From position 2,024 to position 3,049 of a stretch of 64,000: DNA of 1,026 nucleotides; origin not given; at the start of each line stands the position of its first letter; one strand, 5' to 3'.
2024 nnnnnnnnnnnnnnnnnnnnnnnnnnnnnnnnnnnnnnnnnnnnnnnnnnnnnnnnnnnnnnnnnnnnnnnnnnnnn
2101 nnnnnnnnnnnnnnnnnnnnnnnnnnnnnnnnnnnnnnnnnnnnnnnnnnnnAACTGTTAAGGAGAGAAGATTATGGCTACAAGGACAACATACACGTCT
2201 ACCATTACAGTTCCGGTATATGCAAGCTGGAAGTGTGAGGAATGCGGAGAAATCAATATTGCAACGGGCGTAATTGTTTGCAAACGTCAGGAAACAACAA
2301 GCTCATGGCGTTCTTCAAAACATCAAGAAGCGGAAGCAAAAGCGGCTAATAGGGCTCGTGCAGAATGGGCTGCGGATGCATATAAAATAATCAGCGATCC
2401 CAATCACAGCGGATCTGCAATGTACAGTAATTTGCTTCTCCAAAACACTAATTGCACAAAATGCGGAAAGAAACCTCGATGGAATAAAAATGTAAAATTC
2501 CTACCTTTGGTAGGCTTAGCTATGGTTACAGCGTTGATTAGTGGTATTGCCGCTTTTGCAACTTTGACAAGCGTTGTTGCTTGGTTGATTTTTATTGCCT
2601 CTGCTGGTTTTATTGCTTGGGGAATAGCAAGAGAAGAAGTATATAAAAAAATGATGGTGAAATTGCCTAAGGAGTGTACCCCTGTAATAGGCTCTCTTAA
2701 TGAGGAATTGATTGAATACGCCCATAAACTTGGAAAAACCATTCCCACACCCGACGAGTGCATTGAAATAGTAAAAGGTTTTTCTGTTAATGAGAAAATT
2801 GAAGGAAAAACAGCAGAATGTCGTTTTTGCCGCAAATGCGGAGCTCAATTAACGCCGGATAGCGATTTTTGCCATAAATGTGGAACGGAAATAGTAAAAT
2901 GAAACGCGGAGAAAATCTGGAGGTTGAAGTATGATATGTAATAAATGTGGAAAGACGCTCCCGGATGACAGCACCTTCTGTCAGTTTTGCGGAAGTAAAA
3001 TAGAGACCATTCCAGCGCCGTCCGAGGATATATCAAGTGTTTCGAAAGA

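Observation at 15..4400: Operon of four membrane-anchored zinc-ribbon proteins with no enzymatic domain: candidate uncharacterised system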

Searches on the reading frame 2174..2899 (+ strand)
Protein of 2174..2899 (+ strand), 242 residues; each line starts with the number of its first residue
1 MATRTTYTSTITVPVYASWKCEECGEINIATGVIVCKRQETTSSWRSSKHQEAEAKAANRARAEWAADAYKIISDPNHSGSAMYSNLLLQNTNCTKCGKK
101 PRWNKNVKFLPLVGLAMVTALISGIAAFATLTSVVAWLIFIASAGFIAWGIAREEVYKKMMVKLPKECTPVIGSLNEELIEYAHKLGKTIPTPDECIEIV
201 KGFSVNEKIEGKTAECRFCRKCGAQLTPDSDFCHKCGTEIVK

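Call 3: search_protein_families(library=pfam, proteins=[window:2174-2899:+], max_evalue=1)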
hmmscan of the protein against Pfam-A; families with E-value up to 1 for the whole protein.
window:2174-2899:+ (242 aa): 11 families
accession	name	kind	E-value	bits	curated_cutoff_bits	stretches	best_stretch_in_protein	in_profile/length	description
PF13240.11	Zn_Ribbon_1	-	1.9e-07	31.1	25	1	218-239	1-22/23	zinc-ribbon domain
PF13248.11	Zn_ribbon_3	-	5.7e-07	29.2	27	2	219-240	5-26/26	zinc-ribbon domain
PF12773.13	DZR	-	0.00014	22.4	27.3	1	219-239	1-21/45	Double zinc ribbon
PF17032.10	Zn_ribbon_15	-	0.0049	18.1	28.9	1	211-237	51-73/73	zinc-ribbon family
PF24460.1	DUF7575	-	0.0079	16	28.5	1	219-240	6-27/28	Domain of unknown function (DUF7575)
PF06749.17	DUF1218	-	0.021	15.7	25.3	1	106-168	29-75/95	Protein of unknown function (DUF1218)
PF24463.1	DUF7577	-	0.086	12.9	28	1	217-239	3-25/27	Domain of unknown function (DUF7577)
PF18912.6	DZR_2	-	0.12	12.7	27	1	215-239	20-45/56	Double zinc ribbon domain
PF01020.24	Ribosomal_L40e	-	0.13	12.7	23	0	218-237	18-39/50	Ribosomal L40e family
PF10005.14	Zn_ribbon_DZR_6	-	0.34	12.1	23.4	0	219-240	4-25/93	zinc-ribbon domain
PF14803.11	Zn_ribbon_Nudix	-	0.99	9.8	25.6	0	217-227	1-11/34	Nudix N-terminal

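Call 4: search_protein_families(library=ncbifam, proteins=[window:2174-2899:+], max_evalue=1)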
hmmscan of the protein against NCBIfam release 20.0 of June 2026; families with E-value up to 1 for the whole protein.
window:2174-2899:+ (242 aa): 5 families
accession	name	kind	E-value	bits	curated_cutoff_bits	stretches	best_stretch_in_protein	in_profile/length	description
NF045510.1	4Cys_prefix_kin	domain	0.064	13.5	24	0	229-239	15-25/26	4-Cys prefix domain-containing protein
NF041603.1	Cys_rich_47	subfamily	0.092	12.9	35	1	206-225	17-36/39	PSPA7_2676 family Cys-rich small protein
NF001638.0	PRK00418.1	equivalog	0.095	12.5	83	0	92-111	8-27/65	DNA gyrase inhibitor YacG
TIGR04104.1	cxxc_20_cxxc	subfamily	0.39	11.1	45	1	90-142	24-75/93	TIGR04104 family putative zinc finger protein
NF003161.0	PRK04136.1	equivalog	0.52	9.9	54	1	211-238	9-36/49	50S ribosomal protein L40e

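Call 8: search_protein_families(library=padloc, proteins=[window:2174-2899:+], max_evalue=1)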
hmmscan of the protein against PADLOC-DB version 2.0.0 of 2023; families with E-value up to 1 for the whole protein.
window:2174-2899:+ (242 aa): 0 families

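Call 9: search_protein_families(library=phrogs, proteins=[window:2174-2899:+], max_evalue=1)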
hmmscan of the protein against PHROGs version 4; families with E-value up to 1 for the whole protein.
window:2174-2899:+ (242 aa): 7 families
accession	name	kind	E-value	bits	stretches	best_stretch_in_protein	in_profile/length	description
phrog_17181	-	unknown function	0.0012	19.9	1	85-99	16-30/51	-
phrog_2546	-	unknown function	0.0067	17.7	1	218-241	2-25/180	-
phrog_7748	-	unknown function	0.059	14.9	1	112-157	45-90/92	-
phrog_16989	-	moron, auxiliary metabolic gene and host takeover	0.088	13.9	1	216-238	6-28/122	membrane protein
phrog_20624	-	unknown function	0.097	13.6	1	47-99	15-67/137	-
phrog_10597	-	unknown function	0.34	11.9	1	40-56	28-44/59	-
phrog_26184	-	unknown function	0.39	12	0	83-99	49-65/86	-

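Call 26: find_homologous_proteins(query=window:2174-2899:+)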
Query window:2174-2899:+ (242 aa): 119 proteins with E <= 0.001 among 510 candidates.
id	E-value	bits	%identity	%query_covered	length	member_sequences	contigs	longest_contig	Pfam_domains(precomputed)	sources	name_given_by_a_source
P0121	1.6e-149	514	94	100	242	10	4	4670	PF13240.12,PF13248.12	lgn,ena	-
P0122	2.5e-137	474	88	99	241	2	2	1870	PF13240.12,PF13248.12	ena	-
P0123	1.6e-119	416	74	100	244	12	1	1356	PF13240.12,PF13248.12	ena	-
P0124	2.0e-118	412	76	100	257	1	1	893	PF13240.12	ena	-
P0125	3.4e-118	412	75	100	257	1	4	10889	PF13240.12,PF12773.14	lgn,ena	-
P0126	2.1e-117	409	75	100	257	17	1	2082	PF13240.12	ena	-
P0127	5.7e-116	404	73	100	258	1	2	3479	PF13240.12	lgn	-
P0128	1.1e-115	403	73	100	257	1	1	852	PF13240.12,PF13248.12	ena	-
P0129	1.0e-113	397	71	100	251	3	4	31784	PF13240.12,PF12773.14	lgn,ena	-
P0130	4.1e-113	395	71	100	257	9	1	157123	PF13240.12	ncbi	-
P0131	1.2e-111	390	70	100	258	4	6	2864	PF13240.12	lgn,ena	-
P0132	3.7e-111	388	69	100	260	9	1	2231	PF13240.12,PF13248.12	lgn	-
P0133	1.2e-107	377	68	100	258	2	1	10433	PF13240.12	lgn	-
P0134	1.6e-106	373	66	100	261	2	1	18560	PF13240.12,PF24463.2,PF13248.12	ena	-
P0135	6.8e-105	368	67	100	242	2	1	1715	-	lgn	-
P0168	7.5e-86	306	60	100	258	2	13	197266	PF13240.12,PF12773.14,PF13248.12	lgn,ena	-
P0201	3.8e-69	251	55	85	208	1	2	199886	-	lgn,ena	-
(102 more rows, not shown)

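Call 28: find_encoding_contigs(protein=P0201, flank=8000, max_places=3)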
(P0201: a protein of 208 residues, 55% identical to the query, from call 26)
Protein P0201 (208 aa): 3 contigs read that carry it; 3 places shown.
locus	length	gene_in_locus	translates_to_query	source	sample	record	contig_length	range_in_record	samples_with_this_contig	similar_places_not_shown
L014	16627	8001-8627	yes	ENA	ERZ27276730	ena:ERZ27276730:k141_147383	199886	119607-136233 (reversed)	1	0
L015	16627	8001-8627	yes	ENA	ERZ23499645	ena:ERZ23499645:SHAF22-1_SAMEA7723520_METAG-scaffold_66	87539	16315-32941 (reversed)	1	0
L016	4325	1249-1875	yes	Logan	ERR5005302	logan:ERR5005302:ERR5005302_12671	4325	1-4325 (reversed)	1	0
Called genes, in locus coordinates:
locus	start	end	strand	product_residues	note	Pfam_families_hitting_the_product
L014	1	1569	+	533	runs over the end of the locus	PF01554:MatE (weak), PF01943:Polysacc_synt, PF03023:MurJ, PF01554:MatE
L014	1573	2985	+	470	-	PF00590:TP_methylase (faint), PF01503:PRA-PH (faint), PF03819:MazG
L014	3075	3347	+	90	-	PF00216:Bac_DNA_binding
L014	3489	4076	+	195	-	PF00156:Pribosyltran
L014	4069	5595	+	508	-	PF00117:GATase, PF07722:Peptidase_C26 (faint), PF02540:NAD_synthase (weak), PF00958:GMP_synt_C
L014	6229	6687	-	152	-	PF01797:Y1_Tnp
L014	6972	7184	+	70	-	PF13443:HTH_26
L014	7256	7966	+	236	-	-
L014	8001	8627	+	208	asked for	-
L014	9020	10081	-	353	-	PF00365:PFK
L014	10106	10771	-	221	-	PF02223:Thymidylate_kin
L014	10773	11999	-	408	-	PF00155:Aminotran_1_2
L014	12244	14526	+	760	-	PF19732:SpoIIE_N, PF07228:SpoIIE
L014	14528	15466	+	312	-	PF03419:Peptidase_U4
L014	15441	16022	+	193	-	PF04542:Sigma70_r2, PF04545:Sigma70_r4, PF01381:HTH_3 (weak)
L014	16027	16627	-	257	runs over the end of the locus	PF04542:Sigma70_r2, PF04539:Sigma70_r3, PF04545:Sigma70_r4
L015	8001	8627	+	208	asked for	-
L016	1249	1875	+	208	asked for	-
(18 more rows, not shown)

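Call 29: find_encoding_contigs(protein=P0168, flank=8000, max_places=3)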
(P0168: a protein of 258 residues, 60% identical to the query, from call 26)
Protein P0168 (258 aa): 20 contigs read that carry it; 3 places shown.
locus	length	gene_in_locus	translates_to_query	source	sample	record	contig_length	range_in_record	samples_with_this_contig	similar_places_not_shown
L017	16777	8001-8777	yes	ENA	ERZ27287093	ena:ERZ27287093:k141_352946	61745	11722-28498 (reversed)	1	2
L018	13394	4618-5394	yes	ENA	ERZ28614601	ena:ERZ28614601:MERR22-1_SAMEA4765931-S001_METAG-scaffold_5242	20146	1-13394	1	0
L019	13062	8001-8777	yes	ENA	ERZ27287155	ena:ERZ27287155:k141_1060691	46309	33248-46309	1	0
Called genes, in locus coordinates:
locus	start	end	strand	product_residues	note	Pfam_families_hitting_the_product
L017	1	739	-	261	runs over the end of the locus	-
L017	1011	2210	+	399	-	PF01996:F420_ligase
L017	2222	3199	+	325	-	PF02540:NAD_synthase (weak), PF00958:GMP_synt_C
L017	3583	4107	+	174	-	-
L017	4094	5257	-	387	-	-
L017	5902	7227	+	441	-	PF12773:DZR (faint), PF13248:Zn_ribbon_3 (faint), PF14353:CpXC, PF18912:DZR_2 (faint)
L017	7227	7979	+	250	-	-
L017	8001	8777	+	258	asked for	PF12773:DZR (faint), PF13248:Zn_ribbon_3 (faint), PF13240:Zn_Ribbon_1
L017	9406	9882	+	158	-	PF04542:Sigma70_r2, PF08281:Sigma70_r4_2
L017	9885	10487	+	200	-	PF13490:zf-HC2 (weak)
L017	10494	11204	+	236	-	-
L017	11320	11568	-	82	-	PF07866:DUF1653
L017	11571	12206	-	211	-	PF04140:ICMT, PF04191:PEMT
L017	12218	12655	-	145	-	-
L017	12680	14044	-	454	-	PF01554:MatE, PF03023:MurJ, PF01554:MatE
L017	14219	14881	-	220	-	PF12535:Nudix_N, PF00293:NUDIX (weak)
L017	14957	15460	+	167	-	PF13302:Acetyltransf_3 (weak), PF13420:Acetyltransf_4, PF00583:Acetyltransf_1, PF13673:Acetyltransf_10 (weak), PF13508:Acetyltransf_7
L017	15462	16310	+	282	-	-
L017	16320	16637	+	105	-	PF04993:TfoX_N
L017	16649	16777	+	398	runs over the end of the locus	PF07690:MFS_1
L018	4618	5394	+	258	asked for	PF12773:DZR (faint), PF13248:Zn_ribbon_3 (faint), PF13240:Zn_Ribbon_1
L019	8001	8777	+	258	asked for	PF12773:DZR (faint), PF13248:Zn_ribbon_3 (faint), PF13240:Zn_Ribbon_1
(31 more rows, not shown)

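Call 43: search_solved_structures(query=window:2174-2899:+, max_evalue=1)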
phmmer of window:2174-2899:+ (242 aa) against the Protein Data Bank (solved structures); distinct sequences matched with E-value up to 1: 28.
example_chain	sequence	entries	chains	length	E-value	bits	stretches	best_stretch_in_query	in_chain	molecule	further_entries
9lho_A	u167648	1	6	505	0.029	17.2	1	75-133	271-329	Hemagglutinin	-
1gku_B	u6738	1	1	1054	0.11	15.3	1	202-241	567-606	REVERSE GYRASE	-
1gl9_B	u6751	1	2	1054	0.12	15.2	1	202-241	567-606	REVERSE GYRASE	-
4dj6_A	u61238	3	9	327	0.14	15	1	74-117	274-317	Hemagglutinin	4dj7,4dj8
4fqv_A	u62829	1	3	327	0.14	15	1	74-117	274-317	Hemagglutinin HA1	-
9e6q_Ag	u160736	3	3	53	0.16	14.8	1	216-238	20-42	Large ribosomal subunit protein eL40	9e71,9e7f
4bsg_A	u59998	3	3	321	0.23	14.3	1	74-118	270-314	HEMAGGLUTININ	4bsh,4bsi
3rf0_A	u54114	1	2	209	0.31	13.9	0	60-95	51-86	Exopolyphosphatase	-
1ti8_A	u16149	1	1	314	0.38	13.6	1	74-115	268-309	hemagglutinin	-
5jw3_A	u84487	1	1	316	0.38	13.6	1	74-115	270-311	Hemagglutinin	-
8iux_A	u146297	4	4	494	0.41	13.4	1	75-139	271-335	Hemagglutinin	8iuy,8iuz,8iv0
6d8b_A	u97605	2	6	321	0.82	12.5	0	74-118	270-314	Hemagglutinin HA1 chain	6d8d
5vag_A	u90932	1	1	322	0.82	12.5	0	74-119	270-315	Hemagglutinin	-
5xku_A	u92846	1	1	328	0.83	12.4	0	74-119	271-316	Influenza a virus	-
6id9_A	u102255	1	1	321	0.85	12.4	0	74-118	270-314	Hemagglutinin HA1 chain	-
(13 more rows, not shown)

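Call 58: find_related_loci(query=A3, collection=metagenome_contigs, flank=8000)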
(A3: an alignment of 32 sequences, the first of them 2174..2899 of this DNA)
Query A3 (242 aa) in metagenome_contigs; peptide patterns used: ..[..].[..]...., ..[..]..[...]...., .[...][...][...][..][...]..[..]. (x = any residue, [..] = any of these).
160 stretches matched a pattern; 13 encode a relative of the query (tblastn E <= 1e-3); 13 distinct loci.
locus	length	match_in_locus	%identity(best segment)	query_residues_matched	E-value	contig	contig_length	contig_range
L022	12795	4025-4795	74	1-242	4e-106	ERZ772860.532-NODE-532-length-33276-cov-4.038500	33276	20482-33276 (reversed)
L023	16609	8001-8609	67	1-203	7e-86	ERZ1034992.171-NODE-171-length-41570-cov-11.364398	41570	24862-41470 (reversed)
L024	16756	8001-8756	63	1-242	4e-99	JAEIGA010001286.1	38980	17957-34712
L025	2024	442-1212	52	1-242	2e-87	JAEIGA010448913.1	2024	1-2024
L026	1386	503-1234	51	7-242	1e-83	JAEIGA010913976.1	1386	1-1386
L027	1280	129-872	50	4-242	5e-84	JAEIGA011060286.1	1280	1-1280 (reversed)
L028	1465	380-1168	46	1-241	4e-82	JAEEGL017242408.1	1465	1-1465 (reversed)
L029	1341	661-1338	51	7-223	6e-78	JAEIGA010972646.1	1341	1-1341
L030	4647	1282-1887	51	1-202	8e-72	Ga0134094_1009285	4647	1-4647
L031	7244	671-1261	49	1-197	3e-57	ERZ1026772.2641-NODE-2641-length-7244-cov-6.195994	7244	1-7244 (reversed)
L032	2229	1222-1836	46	1-201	4e-49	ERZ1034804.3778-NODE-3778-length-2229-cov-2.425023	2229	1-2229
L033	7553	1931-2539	43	1-204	1e-45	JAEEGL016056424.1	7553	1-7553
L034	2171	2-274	53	166-242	3e-24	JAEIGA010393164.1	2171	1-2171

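Call 65: search_protein_families(library=pfam, proteins=[L033:2648-4438:+, L033:4552-6093:+], max_evalue=0.01)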
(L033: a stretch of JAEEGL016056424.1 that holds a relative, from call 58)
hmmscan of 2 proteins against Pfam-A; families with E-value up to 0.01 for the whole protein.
L033:2648-4438:+ (597 aa): 1 family
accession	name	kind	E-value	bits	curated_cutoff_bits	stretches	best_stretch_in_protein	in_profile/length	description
PF17026.10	zf-RRPl_C4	-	0.0036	17.9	28.9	0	4-52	2-50/108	Putative ribonucleoprotein zinc-finger pf C4 type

L033:4552-6093:+ (514 aa): 1 family
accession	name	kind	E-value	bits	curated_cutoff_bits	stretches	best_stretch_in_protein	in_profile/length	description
PF09479.16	Flg_new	-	7.2e-05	23.3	27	1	323-376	1-50/65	Listeria-Bacteroides repeat domain (List_Bact_rpt)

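Call 87: find_encoding_contigs(protein=P0121, flank=8000, max_places=4)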
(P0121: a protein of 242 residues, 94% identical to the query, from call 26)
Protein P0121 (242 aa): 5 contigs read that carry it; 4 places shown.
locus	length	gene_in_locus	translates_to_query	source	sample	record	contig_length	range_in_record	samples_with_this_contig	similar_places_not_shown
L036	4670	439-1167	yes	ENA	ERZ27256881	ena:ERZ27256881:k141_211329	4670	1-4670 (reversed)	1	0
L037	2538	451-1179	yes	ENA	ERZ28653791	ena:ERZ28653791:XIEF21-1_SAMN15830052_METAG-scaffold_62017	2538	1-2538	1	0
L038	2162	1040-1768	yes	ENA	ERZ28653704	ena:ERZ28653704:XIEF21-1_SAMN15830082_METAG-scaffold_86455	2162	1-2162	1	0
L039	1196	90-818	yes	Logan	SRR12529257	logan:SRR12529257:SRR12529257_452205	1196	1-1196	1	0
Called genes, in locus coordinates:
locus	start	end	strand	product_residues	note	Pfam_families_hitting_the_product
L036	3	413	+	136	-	?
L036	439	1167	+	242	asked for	PF13248:Zn_ribbon_3 (faint), PF13240:Zn_Ribbon_1 (weak)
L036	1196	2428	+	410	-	PF13240:Zn_Ribbon_1 (weak)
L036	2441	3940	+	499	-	PF13240:Zn_Ribbon_1 (weak)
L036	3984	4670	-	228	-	?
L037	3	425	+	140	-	?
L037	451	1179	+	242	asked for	PF13248:Zn_ribbon_3 (faint), PF13240:Zn_Ribbon_1 (weak)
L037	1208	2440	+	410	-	PF13240:Zn_Ribbon_1 (weak)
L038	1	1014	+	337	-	?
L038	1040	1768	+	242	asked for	PF13248:Zn_ribbon_3 (faint), PF13240:Zn_Ribbon_1 (weak)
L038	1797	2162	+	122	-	?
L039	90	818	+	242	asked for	PF13248:Zn_ribbon_3 (faint), PF13240:Zn_Ribbon_1 (weak)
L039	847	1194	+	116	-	?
